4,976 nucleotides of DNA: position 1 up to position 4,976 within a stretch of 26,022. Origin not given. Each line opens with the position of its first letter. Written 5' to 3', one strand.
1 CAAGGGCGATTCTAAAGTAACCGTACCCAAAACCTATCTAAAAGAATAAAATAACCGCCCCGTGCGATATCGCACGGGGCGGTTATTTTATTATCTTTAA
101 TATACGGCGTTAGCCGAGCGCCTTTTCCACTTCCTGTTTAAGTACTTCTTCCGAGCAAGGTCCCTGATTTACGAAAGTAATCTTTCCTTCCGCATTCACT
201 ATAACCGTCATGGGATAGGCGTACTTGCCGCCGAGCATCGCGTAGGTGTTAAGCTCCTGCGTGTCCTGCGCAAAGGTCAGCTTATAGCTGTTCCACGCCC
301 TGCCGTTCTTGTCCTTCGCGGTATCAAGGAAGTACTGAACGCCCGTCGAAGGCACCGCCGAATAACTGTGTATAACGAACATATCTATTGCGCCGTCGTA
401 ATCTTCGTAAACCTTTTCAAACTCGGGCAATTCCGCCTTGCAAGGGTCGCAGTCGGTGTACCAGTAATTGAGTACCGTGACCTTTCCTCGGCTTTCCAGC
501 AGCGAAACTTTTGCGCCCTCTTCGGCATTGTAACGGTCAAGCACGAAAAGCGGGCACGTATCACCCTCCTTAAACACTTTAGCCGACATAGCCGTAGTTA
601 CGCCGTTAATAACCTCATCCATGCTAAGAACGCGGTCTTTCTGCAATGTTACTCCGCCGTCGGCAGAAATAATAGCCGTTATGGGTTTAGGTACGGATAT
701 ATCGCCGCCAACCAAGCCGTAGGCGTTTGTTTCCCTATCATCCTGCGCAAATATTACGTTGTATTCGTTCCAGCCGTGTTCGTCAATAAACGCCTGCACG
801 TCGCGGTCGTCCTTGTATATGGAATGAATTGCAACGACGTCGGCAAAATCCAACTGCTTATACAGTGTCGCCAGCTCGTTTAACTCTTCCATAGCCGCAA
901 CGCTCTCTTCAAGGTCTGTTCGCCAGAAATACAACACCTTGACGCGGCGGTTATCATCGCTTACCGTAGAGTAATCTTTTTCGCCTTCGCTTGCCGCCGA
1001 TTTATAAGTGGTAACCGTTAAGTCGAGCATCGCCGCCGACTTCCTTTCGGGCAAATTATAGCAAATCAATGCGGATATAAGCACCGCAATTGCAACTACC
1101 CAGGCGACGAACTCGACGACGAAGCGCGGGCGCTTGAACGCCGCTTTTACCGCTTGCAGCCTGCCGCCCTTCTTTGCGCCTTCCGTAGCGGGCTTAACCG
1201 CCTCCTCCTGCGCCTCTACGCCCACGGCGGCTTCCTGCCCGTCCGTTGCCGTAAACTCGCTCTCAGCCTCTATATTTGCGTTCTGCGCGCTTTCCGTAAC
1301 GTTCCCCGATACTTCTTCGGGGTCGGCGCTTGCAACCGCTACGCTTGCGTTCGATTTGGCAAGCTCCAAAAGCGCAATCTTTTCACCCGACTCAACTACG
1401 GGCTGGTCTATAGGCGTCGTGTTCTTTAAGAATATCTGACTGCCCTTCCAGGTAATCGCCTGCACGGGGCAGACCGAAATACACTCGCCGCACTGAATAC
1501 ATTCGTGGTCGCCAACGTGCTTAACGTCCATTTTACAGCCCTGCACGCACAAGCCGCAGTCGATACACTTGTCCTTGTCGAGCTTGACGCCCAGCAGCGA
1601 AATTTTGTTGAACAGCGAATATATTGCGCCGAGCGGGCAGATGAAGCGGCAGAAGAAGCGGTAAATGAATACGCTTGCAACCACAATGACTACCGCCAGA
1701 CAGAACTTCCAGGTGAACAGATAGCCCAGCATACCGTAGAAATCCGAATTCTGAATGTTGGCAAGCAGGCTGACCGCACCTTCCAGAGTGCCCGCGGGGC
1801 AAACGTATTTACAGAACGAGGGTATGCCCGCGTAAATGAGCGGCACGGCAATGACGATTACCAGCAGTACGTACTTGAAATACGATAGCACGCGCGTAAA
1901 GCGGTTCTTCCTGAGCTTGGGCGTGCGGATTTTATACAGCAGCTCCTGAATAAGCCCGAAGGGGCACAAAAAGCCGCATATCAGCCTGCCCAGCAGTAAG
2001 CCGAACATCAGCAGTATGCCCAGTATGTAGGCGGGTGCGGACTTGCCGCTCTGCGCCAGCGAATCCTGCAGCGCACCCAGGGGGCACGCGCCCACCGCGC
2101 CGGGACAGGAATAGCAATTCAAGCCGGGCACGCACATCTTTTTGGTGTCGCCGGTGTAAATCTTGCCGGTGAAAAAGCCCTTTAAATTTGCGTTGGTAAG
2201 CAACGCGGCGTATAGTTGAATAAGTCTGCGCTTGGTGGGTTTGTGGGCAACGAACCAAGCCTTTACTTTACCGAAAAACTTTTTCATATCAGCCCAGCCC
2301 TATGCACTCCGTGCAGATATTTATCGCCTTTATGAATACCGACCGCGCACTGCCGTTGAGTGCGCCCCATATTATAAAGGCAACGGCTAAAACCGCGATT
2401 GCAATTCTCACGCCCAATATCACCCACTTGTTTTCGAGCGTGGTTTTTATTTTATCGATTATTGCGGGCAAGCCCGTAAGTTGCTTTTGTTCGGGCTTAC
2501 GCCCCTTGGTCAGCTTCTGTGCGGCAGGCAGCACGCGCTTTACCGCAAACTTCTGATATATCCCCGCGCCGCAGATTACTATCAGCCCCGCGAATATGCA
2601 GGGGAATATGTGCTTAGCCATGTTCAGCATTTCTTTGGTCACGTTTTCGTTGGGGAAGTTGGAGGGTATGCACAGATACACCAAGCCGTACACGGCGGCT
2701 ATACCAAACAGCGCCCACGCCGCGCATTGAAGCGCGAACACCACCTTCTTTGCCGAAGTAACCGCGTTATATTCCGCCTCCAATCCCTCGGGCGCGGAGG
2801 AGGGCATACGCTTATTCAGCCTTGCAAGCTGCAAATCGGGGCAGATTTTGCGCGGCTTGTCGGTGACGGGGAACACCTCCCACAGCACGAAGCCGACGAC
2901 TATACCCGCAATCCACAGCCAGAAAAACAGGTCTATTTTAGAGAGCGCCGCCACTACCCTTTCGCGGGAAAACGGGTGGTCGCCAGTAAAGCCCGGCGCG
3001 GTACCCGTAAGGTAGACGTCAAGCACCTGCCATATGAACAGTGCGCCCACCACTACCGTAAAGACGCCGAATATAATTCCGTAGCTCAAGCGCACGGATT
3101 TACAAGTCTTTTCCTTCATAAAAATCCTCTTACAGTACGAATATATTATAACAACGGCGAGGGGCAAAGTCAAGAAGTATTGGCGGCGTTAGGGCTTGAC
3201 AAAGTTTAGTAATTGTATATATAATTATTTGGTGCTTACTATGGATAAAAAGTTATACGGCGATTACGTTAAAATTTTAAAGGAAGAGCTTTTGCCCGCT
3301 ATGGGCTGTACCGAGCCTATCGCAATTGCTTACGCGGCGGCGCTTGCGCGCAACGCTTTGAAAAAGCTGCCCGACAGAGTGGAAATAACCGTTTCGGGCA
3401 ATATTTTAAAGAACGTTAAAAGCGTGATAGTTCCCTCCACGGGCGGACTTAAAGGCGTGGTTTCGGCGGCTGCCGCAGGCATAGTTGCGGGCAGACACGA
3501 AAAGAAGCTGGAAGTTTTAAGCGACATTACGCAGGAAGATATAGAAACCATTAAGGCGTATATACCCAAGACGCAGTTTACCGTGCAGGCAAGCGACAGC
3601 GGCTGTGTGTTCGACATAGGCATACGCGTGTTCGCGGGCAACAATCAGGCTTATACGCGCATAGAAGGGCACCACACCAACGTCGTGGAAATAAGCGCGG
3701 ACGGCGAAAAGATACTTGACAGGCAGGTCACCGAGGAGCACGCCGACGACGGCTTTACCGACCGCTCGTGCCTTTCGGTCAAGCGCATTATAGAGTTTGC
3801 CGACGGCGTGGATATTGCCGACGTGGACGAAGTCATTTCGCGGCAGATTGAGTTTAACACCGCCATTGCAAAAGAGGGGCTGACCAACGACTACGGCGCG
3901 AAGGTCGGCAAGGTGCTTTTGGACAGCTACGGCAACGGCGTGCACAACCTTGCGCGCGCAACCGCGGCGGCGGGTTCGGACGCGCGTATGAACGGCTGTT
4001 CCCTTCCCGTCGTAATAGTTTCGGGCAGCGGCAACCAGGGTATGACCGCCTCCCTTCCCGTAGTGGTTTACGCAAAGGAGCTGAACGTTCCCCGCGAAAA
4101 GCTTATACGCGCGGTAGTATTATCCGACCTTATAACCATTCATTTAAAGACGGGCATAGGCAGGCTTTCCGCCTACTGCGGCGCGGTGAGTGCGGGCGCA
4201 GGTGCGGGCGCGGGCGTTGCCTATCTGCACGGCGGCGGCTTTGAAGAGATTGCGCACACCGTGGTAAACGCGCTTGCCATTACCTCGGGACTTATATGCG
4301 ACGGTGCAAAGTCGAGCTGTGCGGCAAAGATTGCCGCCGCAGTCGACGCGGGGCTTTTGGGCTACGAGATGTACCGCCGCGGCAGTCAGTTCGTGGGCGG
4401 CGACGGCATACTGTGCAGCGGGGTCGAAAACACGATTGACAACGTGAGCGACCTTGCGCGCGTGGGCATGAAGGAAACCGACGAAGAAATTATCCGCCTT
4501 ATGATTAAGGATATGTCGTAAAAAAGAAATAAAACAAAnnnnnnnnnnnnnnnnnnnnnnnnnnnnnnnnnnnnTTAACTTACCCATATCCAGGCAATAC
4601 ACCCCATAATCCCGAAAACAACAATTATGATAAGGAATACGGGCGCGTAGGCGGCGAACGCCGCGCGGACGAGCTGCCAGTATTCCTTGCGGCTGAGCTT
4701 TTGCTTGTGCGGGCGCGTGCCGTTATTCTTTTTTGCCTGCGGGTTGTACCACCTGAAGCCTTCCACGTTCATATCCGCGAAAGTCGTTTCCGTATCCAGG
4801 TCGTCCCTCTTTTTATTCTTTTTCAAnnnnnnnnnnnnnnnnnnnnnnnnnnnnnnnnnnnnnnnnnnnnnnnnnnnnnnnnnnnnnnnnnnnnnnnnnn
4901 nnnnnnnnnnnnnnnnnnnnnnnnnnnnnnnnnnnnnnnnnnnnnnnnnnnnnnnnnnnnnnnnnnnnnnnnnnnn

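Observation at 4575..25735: A 9-gene 'protein utilisation locus': surface binders, LRR-subtilase and a remodelled Opp importer in one operon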

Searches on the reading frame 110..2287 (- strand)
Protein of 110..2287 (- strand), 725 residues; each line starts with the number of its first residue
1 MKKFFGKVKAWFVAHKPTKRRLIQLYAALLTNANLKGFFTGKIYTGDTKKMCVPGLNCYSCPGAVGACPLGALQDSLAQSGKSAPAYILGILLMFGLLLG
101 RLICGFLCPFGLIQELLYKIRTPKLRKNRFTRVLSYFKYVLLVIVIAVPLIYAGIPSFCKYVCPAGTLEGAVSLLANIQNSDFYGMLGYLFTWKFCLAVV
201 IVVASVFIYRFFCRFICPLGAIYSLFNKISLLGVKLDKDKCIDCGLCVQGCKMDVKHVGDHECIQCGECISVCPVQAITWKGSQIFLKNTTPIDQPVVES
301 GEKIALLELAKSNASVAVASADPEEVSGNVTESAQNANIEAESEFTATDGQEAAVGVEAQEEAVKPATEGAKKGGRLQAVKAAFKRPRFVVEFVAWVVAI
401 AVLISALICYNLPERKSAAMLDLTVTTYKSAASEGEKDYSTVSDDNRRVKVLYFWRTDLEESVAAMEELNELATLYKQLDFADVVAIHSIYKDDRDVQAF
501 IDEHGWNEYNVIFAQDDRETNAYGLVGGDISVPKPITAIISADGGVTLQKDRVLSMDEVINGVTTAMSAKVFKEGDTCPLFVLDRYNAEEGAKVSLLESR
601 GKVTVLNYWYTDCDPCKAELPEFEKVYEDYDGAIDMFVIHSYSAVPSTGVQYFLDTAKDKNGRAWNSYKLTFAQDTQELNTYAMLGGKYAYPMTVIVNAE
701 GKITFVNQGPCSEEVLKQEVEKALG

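Call 55: search_protein_families(library=pfam, proteins=[window:110-2287:-], max_evalue=0.001)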
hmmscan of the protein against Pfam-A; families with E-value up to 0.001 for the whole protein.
window:110-2287:- (725 aa): 13 families
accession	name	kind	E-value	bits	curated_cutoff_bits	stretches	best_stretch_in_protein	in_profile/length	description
PF12801.12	Fer4_5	-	6e-20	71.4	22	2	89-127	9-47/48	4Fe-4S binding domain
PF00578.27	AhpC-TSA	-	1.6e-18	67.3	26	2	575-705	2-123/124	AhpC/TSA family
PF08534.16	Redoxin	-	4.3e-18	66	26.6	1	573-720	1-144/148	Redoxin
PF12838.12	Fer4_7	-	1.9e-10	41.5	27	1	263-284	2-23/52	4Fe-4S dicluster domain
PF00037.32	Fer4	-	4.6e-09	36.2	21.1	1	262-279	7-24/24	4Fe-4S binding domain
PF13905.12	Thioredoxin_8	-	1.2e-07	32.4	27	0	449-519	3-71/94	Thioredoxin-like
PF13187.11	Fer4_9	-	1.7e-07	31.6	27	0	263-288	2-27/52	4Fe-4S dicluster domain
PF14697.11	Fer4_21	-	1.1e-05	25.9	35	1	236-279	3-58/59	4Fe-4S dicluster domain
PF25160.1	LdpA_Fe-S-bd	-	1.6e-05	25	27.6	0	257-280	22-45/49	LdpA Fe-S cluster-binding domain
PF12837.12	Fer4_6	-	0.00012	22.3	25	1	263-278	9-24/24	4Fe-4S binding domain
PF13484.11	Fer4_16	-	0.00016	22.8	30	1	262-281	1-20/66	4Fe-4S double cluster binding domain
PF13237.11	Fer4_10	-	0.00022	21.5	25.5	1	234-274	2-53/53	4Fe-4S dicluster domain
PF12797.12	Fer4_2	-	0.0005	20.3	24.5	1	234-252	3-21/22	4Fe-4S binding domain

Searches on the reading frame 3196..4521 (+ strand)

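Call 43: search_protein_families(library=pfam, proteins=[window:3196-4521:+], max_evalue=0.01)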
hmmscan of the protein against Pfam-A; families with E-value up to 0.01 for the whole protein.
window:3196-4521:+ (441 aa): 1 family
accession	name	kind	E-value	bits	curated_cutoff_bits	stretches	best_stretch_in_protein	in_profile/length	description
PF03313.21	SDH_alpha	-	2.9e-63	214.4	26.4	1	102-433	1-259/260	Serine dehydratase alpha chain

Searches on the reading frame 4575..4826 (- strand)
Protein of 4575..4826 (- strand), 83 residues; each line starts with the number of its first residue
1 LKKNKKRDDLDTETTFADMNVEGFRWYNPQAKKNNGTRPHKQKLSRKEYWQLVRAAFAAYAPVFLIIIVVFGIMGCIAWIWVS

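Call 11: search_protein_families(library=ncbifam, proteins=[window:4575-4826:-], max_evalue=0.01)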
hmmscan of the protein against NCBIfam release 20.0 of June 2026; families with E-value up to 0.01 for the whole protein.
window:4575-4826:- (83 aa): 0 families

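Call 43: search_protein_families(library=pfam, proteins=[window:4575-4826:-], max_evalue=0.01)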
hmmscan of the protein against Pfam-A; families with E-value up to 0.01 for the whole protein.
window:4575-4826:- (83 aa): 0 families

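Call 86: find_homologous_proteins(query=window:4578-4826:-, max_evalue=0.001)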
Query window:4578-4826:- (83 aa): 239 proteins with E <= 0.001 among 239 candidates; the best 120 are listed.
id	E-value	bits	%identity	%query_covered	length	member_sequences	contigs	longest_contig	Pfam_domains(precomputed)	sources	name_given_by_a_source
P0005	3.0e-49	182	95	100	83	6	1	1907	-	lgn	-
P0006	1.1e-46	174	90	100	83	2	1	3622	-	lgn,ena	-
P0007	1.5e-44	167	87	100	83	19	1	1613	-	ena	-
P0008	9.0e-42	158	81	98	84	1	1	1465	-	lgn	-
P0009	1.1e-40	155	82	99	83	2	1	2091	-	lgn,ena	-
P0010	3.6e-40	153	84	99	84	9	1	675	-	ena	-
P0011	5.7e-40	153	84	99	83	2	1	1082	-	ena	-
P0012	1.1e-39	152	83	99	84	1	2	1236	-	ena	-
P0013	1.5e-39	151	83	99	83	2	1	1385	-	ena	-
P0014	3.2e-39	150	76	87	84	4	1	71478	-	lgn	-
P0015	6.3e-39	149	84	98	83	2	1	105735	-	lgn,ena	-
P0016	6.4e-39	149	77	99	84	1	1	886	-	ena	-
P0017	9.2e-39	149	78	98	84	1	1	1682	-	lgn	-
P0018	1.4e-38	148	80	99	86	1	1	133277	-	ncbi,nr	ncbi:MAG: hypothetical protein NC131_03705 [Roseburia sp.]|nr:hypothetical protein [Roseburia sp.]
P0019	4.6e-38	147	78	99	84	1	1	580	-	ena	-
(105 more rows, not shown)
